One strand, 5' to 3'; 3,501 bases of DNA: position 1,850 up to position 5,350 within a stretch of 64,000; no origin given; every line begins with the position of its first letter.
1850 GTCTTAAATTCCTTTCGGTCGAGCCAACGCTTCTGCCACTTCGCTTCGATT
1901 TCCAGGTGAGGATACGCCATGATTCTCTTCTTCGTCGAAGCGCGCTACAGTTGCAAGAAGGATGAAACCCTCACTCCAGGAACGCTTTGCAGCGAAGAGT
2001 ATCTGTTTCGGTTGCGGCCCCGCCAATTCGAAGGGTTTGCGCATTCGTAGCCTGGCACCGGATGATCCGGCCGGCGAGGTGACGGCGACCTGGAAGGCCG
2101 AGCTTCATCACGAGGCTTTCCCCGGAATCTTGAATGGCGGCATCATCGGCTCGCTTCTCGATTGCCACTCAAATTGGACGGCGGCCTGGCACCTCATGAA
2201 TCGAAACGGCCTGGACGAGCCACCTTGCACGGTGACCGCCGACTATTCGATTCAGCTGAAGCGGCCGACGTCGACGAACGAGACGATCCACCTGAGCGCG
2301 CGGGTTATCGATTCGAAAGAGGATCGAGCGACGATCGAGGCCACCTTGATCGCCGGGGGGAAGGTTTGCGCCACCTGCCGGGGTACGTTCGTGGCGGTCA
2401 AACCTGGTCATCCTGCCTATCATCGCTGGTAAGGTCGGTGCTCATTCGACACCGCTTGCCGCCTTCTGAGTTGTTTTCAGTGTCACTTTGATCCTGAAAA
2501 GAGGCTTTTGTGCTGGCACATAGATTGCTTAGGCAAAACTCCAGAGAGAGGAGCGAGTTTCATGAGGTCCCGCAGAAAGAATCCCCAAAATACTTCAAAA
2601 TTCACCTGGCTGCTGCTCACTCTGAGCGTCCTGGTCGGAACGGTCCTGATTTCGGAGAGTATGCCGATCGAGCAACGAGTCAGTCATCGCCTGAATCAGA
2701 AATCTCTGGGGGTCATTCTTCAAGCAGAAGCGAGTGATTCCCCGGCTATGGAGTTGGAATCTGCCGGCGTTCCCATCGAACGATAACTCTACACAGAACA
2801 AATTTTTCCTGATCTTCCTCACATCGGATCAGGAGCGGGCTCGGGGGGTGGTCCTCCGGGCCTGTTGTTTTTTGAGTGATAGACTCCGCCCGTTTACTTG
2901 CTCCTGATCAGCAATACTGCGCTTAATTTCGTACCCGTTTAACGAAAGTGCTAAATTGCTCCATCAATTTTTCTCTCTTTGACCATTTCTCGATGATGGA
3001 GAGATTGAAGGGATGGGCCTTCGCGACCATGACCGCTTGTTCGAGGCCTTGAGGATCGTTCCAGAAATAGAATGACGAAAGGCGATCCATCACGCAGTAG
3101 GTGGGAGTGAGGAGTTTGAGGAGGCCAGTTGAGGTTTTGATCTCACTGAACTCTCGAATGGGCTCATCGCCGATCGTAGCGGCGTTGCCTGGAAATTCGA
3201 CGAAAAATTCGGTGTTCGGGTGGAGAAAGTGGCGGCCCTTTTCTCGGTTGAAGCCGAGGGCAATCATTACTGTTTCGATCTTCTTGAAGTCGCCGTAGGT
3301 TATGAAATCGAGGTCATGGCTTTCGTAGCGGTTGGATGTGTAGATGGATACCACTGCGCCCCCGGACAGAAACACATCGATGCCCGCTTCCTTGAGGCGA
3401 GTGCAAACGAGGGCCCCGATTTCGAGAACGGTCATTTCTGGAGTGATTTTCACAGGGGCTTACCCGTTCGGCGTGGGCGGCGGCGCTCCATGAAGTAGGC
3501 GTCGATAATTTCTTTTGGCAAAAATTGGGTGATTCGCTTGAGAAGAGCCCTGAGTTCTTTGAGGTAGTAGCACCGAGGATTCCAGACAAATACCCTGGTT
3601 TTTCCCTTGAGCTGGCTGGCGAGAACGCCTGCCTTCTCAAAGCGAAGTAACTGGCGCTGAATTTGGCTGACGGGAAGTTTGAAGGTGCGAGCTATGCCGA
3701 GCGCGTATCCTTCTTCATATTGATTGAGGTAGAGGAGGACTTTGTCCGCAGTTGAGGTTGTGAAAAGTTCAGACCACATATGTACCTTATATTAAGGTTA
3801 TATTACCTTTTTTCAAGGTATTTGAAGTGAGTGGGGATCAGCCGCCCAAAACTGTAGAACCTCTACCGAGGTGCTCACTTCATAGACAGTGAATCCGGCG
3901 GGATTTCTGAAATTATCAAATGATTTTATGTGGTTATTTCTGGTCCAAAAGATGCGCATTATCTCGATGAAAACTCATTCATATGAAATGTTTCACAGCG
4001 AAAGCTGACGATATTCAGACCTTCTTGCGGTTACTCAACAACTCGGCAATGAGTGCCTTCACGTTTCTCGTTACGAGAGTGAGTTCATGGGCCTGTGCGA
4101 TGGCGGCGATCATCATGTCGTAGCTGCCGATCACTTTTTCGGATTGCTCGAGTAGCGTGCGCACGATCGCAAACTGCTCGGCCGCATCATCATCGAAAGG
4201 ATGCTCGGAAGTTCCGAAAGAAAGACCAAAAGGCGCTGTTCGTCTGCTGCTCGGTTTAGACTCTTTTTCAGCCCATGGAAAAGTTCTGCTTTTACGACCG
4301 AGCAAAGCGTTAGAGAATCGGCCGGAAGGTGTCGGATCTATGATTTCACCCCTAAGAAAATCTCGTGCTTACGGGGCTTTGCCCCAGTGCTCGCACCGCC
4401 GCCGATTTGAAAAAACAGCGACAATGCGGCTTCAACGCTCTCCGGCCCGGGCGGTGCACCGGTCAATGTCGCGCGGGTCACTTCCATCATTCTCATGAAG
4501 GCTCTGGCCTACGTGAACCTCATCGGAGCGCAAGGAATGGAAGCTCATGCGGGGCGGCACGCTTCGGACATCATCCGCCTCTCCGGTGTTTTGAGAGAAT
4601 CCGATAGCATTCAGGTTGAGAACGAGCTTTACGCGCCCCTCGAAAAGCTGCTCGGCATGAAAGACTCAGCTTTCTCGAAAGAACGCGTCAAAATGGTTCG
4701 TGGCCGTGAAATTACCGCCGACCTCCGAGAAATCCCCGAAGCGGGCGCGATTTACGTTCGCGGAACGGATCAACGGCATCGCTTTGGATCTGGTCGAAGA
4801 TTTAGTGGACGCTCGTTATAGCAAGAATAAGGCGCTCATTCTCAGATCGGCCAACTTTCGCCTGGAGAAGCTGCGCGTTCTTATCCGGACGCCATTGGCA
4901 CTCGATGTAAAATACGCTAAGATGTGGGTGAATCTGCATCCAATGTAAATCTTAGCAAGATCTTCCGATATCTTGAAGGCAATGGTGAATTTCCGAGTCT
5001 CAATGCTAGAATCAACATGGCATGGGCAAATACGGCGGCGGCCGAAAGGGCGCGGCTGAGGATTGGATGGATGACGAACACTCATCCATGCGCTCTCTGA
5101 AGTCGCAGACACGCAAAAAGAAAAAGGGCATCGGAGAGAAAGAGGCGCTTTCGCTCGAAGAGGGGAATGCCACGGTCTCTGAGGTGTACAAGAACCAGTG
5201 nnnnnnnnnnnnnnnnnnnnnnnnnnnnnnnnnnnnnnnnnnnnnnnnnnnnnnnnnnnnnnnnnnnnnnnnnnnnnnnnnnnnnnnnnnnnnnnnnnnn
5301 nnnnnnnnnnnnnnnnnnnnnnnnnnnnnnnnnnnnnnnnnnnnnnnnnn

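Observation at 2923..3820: AbiEi/AbiEii-like two-gene module with two tandem inverted repeats at its promoter; unusually compact NTase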

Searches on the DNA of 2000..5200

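Call 81: search_rna_families(source=window, start=2000, end=5200, threshold=evalue, max_evalue=1)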
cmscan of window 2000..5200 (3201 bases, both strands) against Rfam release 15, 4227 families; matches with E-value up to 1: 0.
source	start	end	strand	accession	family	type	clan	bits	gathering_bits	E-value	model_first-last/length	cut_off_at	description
